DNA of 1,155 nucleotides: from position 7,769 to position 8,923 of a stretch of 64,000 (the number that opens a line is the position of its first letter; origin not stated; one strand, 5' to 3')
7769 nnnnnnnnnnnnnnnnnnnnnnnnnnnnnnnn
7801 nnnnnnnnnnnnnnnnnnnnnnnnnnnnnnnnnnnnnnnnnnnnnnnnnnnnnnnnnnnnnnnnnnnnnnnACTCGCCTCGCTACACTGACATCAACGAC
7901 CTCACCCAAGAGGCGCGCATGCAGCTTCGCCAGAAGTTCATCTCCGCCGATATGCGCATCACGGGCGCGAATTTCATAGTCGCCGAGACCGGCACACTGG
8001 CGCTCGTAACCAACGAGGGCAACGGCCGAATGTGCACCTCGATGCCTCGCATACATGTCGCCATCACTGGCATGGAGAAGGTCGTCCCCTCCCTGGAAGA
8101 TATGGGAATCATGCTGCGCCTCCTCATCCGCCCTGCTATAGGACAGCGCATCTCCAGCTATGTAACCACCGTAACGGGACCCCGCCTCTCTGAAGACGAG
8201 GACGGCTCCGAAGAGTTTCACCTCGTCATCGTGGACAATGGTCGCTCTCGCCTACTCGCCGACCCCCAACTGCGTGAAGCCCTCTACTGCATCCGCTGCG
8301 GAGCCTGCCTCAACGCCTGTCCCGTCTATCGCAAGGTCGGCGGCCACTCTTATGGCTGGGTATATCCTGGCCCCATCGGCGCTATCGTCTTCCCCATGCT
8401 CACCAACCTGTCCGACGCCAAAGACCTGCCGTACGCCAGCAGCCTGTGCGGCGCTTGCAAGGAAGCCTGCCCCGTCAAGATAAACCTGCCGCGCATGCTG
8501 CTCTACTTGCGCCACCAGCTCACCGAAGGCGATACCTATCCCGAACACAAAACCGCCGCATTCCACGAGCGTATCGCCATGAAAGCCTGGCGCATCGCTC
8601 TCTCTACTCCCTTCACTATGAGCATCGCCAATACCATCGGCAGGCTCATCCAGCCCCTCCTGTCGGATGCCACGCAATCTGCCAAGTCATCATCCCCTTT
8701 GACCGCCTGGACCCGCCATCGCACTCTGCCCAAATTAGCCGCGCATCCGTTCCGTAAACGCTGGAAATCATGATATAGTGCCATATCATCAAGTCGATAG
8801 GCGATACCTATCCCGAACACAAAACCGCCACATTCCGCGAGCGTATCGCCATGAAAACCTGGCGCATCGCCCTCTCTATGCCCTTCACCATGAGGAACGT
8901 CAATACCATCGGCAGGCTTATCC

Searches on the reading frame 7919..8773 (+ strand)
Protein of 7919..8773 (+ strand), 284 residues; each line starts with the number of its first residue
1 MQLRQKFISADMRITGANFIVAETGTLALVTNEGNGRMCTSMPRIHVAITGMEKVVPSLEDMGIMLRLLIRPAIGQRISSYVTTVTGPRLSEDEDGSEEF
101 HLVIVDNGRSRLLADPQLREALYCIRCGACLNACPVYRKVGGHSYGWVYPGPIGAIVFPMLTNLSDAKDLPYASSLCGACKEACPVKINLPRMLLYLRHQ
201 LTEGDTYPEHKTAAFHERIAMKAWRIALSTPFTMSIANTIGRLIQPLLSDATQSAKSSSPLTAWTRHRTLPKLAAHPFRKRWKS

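Call 5: search_protein_families(library=pfam, proteins=[window:7919-8773:+], max_evalue=0.01)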
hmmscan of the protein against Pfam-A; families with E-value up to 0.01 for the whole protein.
window:7919-8773:+ (284 aa): 13 families
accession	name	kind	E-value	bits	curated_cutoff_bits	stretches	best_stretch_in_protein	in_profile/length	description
PF02589.21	LUD_dom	-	1.3e-30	107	22.6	1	2-105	77-189/189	LUD domain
PF13183.11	Fer4_8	-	4.3e-14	53.2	27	1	121-188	2-68/68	4Fe-4S dicluster domain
PF11870.13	LutB_C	-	3e-08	34.4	26.8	1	213-283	23-84/88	Lactate utilisation protein B, C-terminal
PF13237.11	Fer4_10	-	7.3e-08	32.7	25.5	1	120-138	5-24/53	4Fe-4S dicluster domain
PF13534.11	Fer4_17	-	1e-06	29.6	22.2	1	124-188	2-60/61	4Fe-4S dicluster domain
PF00037.32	Fer4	-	2.3e-06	27.6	21.1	1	124-136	8-20/24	4Fe-4S binding domain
PF13187.11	Fer4_9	-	3.9e-06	27.2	27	1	120-136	33-49/52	4Fe-4S dicluster domain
PF12798.12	Fer4_3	-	1.7e-05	25.7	27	0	124-136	1-13/15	4Fe-4S binding domain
PF12797.12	Fer4_2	-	1.9e-05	24.8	24.5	1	120-136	6-22/22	4Fe-4S binding domain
PF13484.11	Fer4_16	-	2.1e-05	25.7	30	0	124-137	2-15/66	4Fe-4S double cluster binding domain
PF12800.12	Fer4_4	-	3.8e-05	24.1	24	1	124-137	4-17/17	4Fe-4S binding domain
PF12838.12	Fer4_7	-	0.00067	20.5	27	0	124-188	2-52/52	4Fe-4S dicluster domain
PF12837.12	Fer4_6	-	0.00067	19.9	25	1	123-136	8-21/24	4Fe-4S binding domain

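Call 16: find_related_loci(query=window:7919-8770:+, collection=genome_contigs, flank=4000)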
Query window:7919-8770:+ (284 aa) in genome_contigs; peptide patterns used: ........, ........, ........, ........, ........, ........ (x = any residue, [..] = any of these).
535 stretches matched a pattern; 275 encode a relative of the query (tblastn E <= 1e-3); the best 80 are kept; 80 distinct loci.
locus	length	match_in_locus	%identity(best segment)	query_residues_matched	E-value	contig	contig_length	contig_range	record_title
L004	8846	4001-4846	89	2-283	9e-176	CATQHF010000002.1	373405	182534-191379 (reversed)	MAG: uncultured Dehalococcoidia bacterium isolate d4f5feb4-fdfc-4e97-8847-3d8bbc0da2e6 genome assembly, contig: contig_2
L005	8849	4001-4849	87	2-284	2e-172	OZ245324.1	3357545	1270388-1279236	MAG: Dehalococcoidia bacterium isolate 73e1cf89-bb5f-4822-b8fa-6749181b8977 genome assembly, chromosome: 1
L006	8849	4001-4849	86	2-284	1e-171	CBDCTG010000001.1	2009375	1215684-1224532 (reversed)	MAG: Dehalococcoidia bacterium isolate 4ff42160-3ad2-402c-a149-9455d4d66828 genome assembly, contig: contig_1, whole gen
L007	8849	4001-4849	86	2-284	3e-171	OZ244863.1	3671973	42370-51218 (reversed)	MAG: Dehalococcoidia bacterium isolate 3ac3ff71-9198-4354-86db-d96921461c44 genome assembly, chromosome: 1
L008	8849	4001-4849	85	2-284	1e-167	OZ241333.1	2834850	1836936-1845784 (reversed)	MAG: Dehalococcoidia bacterium isolate d207695e-97df-45e8-9d78-a3ca6e64d348 genome assembly, chromosome: 1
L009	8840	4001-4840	83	2-284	5e-165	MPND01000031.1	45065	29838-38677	MAG: SAR202 cluster bacterium bin90 NODE_1372_length_45065_cov_8.03712_ID_2743, whole genome shotgun sequence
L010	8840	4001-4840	83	2-284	1e-164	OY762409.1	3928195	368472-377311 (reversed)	MAG: Dehalococcoidia bacterium isolate 38c4f93b-5868-4cd3-8e0a-f10fb6dda0e3 genome assembly, chromosome: 1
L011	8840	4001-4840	82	2-284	2e-163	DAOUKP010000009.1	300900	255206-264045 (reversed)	MAG TPA_asm: Dehalococcoidia bacterium isolate S7_351 k113_4211677, whole genome shotgun sequence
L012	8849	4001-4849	81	2-284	6e-163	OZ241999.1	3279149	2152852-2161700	MAG: Dehalococcoidia bacterium isolate a94145c4-23f5-4c8d-977e-23e11a5cf2dd genome assembly, chromosome: 1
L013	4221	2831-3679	82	2-284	8e-168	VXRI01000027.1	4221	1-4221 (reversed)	MAG: Chloroflexi bacterium isolate SB0664_bin_29 NODE_7630_length_4221_cov_7.404465, whole genome shotgun sequence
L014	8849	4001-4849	81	2-284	7e-163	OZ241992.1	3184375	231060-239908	MAG: Dehalococcoidia bacterium isolate ad06a298-89b6-49a3-928e-ce4bba0dcfa3 genome assembly, chromosome: 1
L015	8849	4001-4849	81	2-284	1e-162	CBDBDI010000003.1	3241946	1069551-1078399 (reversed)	MAG: Dehalococcoidia bacterium isolate 8667ca63-c4f2-445c-998c-9896a5069bfa genome assembly, contig: contig_3, whole gen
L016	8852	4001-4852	81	2-284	5e-162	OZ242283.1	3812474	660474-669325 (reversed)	MAG: Dehalococcoidia bacterium isolate d63046ed-7a55-4dc1-8bb2-d3050b7f4681 genome assembly, chromosome: 1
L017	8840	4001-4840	81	2-284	1e-161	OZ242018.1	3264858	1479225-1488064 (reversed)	MAG: Dehalococcoidia bacterium isolate be0a7399-3cfc-4bfb-8065-0cf5b5fd85b7 genome assembly, chromosome: 1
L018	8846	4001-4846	81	2-283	6e-161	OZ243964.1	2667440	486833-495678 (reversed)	MAG: Dehalococcoidia bacterium isolate 80dece80-02d0-4e71-89cf-4e35314ec78f genome assembly, chromosome: 1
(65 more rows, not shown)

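Call 31: search_protein_families(library=padloc, proteins=[L004:4904-6487:+], max_evalue=0.01)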
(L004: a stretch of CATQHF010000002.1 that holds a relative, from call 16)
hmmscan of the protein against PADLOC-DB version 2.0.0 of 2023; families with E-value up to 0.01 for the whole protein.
L004:4904-6487:+ (528 aa): 64 families (the best 25 are shown)
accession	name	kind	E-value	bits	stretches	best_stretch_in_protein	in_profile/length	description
PDLC03300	MTase_II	-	4.6e-52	175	1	126-353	58-282/302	Type II methyltransferase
PDLC03339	MTase_II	-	1.9e-46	156.6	3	152-239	58-145/399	Type II methyltransferase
PDLC03299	MTase_II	-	1.7e-35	121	2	149-337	57-247/296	Type II methyltransferase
PDLC03371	MTase_II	-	4.1e-35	119.6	1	28-348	10-253/260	Type II methyltransferase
PDLC03354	MTase_II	-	8.5e-34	115.3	2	150-261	125-238/425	Type II methyltransferase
PDLC03636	MTase_III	-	5e-30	102.8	2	144-263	86-207/575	Type III methyltransferase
PDLC03633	MTase_III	-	4.6e-27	93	1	143-346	140-352/616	Type III methyltransferase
PDLC03265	MTase_II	-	2.7e-25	87.5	2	267-346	252-327/333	Type II methyltransferase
PDLC03635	MTase_III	-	1.6e-24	84.6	2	142-254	256-373/708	Type III methyltransferase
PDLC03638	MTase_III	-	2.7e-24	83.5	2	145-242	422-520/816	Type III methyltransferase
PDLC03644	MTase_III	-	1.5e-21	74.8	2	149-261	104-219/542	Type III methyltransferase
PDLC03320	MTase_II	-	9.5e-21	72.2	1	154-348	79-275/289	Type II methyltransferase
PDLC03634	MTase_III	-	1.2e-19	68.6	2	143-259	162-281/621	Type III methyltransferase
PDLC03238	MTase_II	-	3.4e-19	67.2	1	149-346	166-362/428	Type II methyltransferase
PDLC03738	oMTase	-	4.8e-17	59.7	1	148-338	75-256/376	orphan methyltransferase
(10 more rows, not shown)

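Call 32: search_protein_families(library=pfam, proteins=[L004:4904-6487:+, L004:6544-6783:+], max_evalue=0.01)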
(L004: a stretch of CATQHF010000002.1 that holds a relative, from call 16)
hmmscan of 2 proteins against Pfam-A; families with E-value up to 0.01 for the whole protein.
L004:4904-6487:+ (528 aa): 6 families
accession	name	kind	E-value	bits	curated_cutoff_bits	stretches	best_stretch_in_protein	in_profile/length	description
PF01555.25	N6_N4_Mtase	-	3.2e-39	135.6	26.7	1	48-343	1-219/221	DNA methylase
PF01844.29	HNH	-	1.2e-06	29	21.4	1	430-478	1-47/47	HNH endonuclease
PF02945.21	Endonuclease_7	-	0.00021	21.6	23.6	1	411-473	8-61/82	Recombination endonuclease VII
PF14279.12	HNH_5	-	0.0012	19.1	27.5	1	430-479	1-47/56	HNH endonuclease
PF03602.21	Cons_hypoth95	-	0.0018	18.4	24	0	22-62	87-128/182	Conserved hypothetical protein 95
PF13395.12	HNH_4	-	0.0055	17.1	22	1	430-480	1-53/54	HNH endonuclease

L004:6544-6783:+ (80 aa): 0 families

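Call 33: search_protein_families(library=ncbifam, proteins=[L004:4904-6487:+, L004:6544-6783:+], max_evalue=0.01)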
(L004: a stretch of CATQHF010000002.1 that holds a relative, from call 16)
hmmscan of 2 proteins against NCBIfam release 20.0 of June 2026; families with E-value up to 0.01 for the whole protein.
L004:4904-6487:+ (528 aa): 5 families
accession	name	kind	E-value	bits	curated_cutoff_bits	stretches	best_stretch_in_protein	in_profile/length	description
NF008572.0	PRK11524.1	equivalog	3e-27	95.5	292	2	151-335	58-244/294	adenine-specific DNA-methyltransferase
NF050803.1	DnaMtaseCcrMCaul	equivalog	1.5e-15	57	830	1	148-340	58-240/350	adenine-specific DNA-methyltransferase CcrM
NF040563.1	guided_IscB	equivalog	9.1e-08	31.6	175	1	417-479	182-239/314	RNA-guided endonuclease IscB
NF010253.0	PRK13699.1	subfamily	9.4e-08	32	244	1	280-335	139-193/226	DNA methyltransferase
NF049971.1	CRISPR_Cas9d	exception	2.6e-06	26.3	375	1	420-479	538-597/986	type II CRISPR RNA-guided endonuclease Cas9d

L004:6544-6783:+ (80 aa): 0 families

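Call 48: find_homologous_proteins(query=L004:4931-6487:+, max_evalue=1e-10)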
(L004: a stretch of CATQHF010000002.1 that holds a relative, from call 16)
Query L004:4931-6487:+ (519 aa): 6972 proteins with E <= 1e-10 among 8000 candidates; the best 120 are listed.
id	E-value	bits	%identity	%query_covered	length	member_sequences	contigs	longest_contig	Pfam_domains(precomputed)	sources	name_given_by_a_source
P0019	0.0e+0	1228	99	100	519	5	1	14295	PF01844.30,PF01555.25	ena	-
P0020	9.7e-270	914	75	98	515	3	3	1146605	PF01844.30,PF01555.25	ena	-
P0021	5.2e-256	869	71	97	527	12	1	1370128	PF01844.30,PF01555.25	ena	-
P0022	1.6e-252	857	70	97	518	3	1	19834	PF01844.30,PF01555.25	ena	-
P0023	2.4e-252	856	69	97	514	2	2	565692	PF01555.25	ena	-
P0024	1.6e-251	854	78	53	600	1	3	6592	PF01844.30,PF01555.25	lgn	-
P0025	2.2e-251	853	70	97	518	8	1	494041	PF01844.30,PF01555.25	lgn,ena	-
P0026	7.4e-247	838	69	97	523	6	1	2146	PF01844.30,PF02945.22,PF01555.25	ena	-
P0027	1.0e-238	811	67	97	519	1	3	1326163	PF01555.25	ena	-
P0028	8.3e-238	808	67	97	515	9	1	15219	PF01844.30,PF01555.25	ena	-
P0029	3.8e-232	790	67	96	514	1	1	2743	PF01844.30,PF01555.25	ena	-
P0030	7.5e-231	786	74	86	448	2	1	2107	PF01844.30,PF01555.25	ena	-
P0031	2.2e-230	784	65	97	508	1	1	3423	PF01844.30,PF02945.22,PF01555.25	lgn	-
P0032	1.6e-228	778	67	96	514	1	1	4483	PF01555.25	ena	-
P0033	2.5e-228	777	63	97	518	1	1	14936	PF01555.25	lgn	-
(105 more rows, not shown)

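Call 49: search_solved_structures(query=L004:4931-6487:+, max_evalue=0.001)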
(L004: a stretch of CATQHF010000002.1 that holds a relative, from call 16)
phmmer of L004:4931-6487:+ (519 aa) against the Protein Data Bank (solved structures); distinct sequences matched with E-value up to 0.001: 17.
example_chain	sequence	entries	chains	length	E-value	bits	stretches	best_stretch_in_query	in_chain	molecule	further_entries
1g60_A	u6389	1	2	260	9.6e-18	67.2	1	137-328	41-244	Adenine-specific Methyltransferase MboIIA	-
1eg2_A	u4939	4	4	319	2e-17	66.2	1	139-347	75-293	MODIFICATION METHYLASE RSRI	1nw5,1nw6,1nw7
1nw8_A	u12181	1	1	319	2.2e-17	66.1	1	139-347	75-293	MODIFICATION METHYLASE RSRI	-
9c3u_A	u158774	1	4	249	3.3e-15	58.9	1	157-328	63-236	Methyltransferase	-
8urk_A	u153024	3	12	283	4.1e-15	58.6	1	157-328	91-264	Methyltransferase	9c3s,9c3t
6pbd_A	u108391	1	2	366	3.8e-11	45.5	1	139-326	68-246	Modification methylase CcrMI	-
6k0w_B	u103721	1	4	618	8.2e-10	41.1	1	137-227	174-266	Adenine specific DNA methyltransferase (Mod)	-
1boo_A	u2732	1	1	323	7.6e-07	31.3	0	276-329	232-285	PROTEIN (N-4 CYTOSINE-SPECIFIC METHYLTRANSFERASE PVU II)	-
2zie_A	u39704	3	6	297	3.6e-06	29.1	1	247-340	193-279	Putative modification methylase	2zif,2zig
4zcf_A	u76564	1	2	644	1e-05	27.5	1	104-223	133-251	Restriction endonuclease EcoP15I, modification subunit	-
5hek_A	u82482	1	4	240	1.1e-05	27.5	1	269-328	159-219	Adenine specific DNA methyltransferase (DpnA)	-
5hfj_A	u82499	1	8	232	1.1e-05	27.4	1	269-327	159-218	Adenine specific DNA methyltransferase (DpnA)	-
8s9n_A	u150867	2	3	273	6.1e-05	25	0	260-331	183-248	DNA cytosine-N4 methyltransferase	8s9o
8s9m_A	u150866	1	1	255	8.5e-05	24.5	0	251-331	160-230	DNA cytosine-N4 methyltransferase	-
8w2z_A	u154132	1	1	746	0.00069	21.5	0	392-480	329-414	HNH nuclease domain-containing protein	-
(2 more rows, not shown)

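Call 50: find_encoding_contigs(protein=P0020, flank=4000, max_places=3)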
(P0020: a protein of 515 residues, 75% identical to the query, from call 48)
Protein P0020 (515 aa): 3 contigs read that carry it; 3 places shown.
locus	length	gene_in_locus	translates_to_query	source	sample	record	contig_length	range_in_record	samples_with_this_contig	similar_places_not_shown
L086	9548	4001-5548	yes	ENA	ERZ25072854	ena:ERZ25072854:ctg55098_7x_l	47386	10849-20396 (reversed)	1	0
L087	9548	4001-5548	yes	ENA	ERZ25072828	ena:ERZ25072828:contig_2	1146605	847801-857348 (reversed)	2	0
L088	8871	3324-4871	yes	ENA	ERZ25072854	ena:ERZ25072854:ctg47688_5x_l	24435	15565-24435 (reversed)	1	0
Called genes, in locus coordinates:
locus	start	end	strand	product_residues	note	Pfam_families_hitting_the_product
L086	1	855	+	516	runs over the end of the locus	PF13304:AAA_21 (faint), PF08352:oligo_HPY, PF00005:ABC_tran, PF02463:SMC_N (weak), PF08352:oligo_HPY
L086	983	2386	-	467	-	PF01425:Amidase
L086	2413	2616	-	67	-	-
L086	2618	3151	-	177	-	-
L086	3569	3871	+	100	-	PF03960:ArsC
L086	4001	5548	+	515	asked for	PF01555:N6_N4_Mtase, PF01844:HNH (weak)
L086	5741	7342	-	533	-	PF01039:Carboxyl_trans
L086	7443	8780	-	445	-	PF00289:Biotin_carb_N, PF02222:ATP-grasp, PF02786:CPSase_L_D2, PF07478:Dala_Dala_lig_C, PF02785:Biotin_carb_C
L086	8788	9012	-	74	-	PF25917:BSH_RND (weak), PF25919:BSH_CusB (faint), PF25973:BSH_CzcB (weak), PF00364:Biotin_lipoyl, PF25984:BSH_YknX (weak)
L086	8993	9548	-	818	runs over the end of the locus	PF02515:CoA_transf_3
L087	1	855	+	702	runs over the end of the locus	PF00005:ABC_tran, PF02463:SMC_N (weak), PF13191:AAA_16 (faint), PF13555:AAA_29 (faint), PF08352:oligo_HPY, PF00005:ABC_tran, PF02463:SMC_N (weak), PF08352:oligo_HPY, +1 more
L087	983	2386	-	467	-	PF01425:Amidase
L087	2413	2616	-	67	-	-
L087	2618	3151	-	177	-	-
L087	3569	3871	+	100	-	PF03960:ArsC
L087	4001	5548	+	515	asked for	PF01555:N6_N4_Mtase, PF01844:HNH (weak)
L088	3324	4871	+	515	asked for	PF01555:N6_N4_Mtase, PF01844:HNH (weak)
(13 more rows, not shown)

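Call 51: find_encoding_contigs(protein=P0021, flank=4000, max_places=3)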
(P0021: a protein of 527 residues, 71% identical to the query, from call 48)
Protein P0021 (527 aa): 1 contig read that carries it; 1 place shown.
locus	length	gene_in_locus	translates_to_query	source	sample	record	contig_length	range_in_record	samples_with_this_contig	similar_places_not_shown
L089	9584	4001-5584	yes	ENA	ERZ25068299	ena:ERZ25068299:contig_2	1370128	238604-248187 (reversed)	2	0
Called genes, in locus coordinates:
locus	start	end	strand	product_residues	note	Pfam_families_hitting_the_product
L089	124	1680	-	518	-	PF01409:tRNA-synt_2d (faint), PF01336:tRNA_anti-codon, PF00152:tRNA-synt_2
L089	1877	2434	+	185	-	PF03602:Cons_hypoth95, PF05175:MTS (weak)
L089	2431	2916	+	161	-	PF01467:CTP_transf_like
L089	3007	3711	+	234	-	PF28068:Scy (weak)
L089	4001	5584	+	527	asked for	PF01555:N6_N4_Mtase, PF01844:HNH (weak)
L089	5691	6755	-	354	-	PF00389:2-Hacid_dh, PF02826:2-Hacid_dh_C, PF00670:AdoHcyase_NAD, PF07991:KARI_N (weak)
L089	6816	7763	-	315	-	PF02423:OCD_Mu_crystall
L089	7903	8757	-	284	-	PF04909:Amidohydro_2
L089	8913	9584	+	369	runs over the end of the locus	PF04015:DUF362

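Call 52: find_encoding_contigs(protein=P0025, flank=4000, max_places=3)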
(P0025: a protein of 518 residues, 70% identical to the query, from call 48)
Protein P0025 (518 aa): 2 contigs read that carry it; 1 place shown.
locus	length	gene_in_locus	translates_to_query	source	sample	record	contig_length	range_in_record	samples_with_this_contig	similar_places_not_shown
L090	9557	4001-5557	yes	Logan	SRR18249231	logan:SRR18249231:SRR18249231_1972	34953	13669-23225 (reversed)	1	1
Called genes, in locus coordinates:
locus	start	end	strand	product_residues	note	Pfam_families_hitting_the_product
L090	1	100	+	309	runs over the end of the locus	PF01972:SDH_protease, PF25145:NfeD1b_N (weak)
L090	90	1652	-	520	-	PF01336:tRNA_anti-codon, PF00152:tRNA-synt_2, PF01409:tRNA-synt_2d (faint)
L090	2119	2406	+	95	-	PF03602:Cons_hypoth95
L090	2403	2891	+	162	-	PF01467:CTP_transf_like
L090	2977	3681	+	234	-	-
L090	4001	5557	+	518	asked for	PF01555:N6_N4_Mtase, PF01844:HNH (weak)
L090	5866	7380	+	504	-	PF01555:N6_N4_Mtase, PF01844:HNH (weak)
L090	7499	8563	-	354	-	PF00389:2-Hacid_dh, PF02826:2-Hacid_dh_C, PF00670:AdoHcyase_NAD (weak), PF07991:KARI_N (faint)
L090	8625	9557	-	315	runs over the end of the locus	PF02423:OCD_Mu_crystall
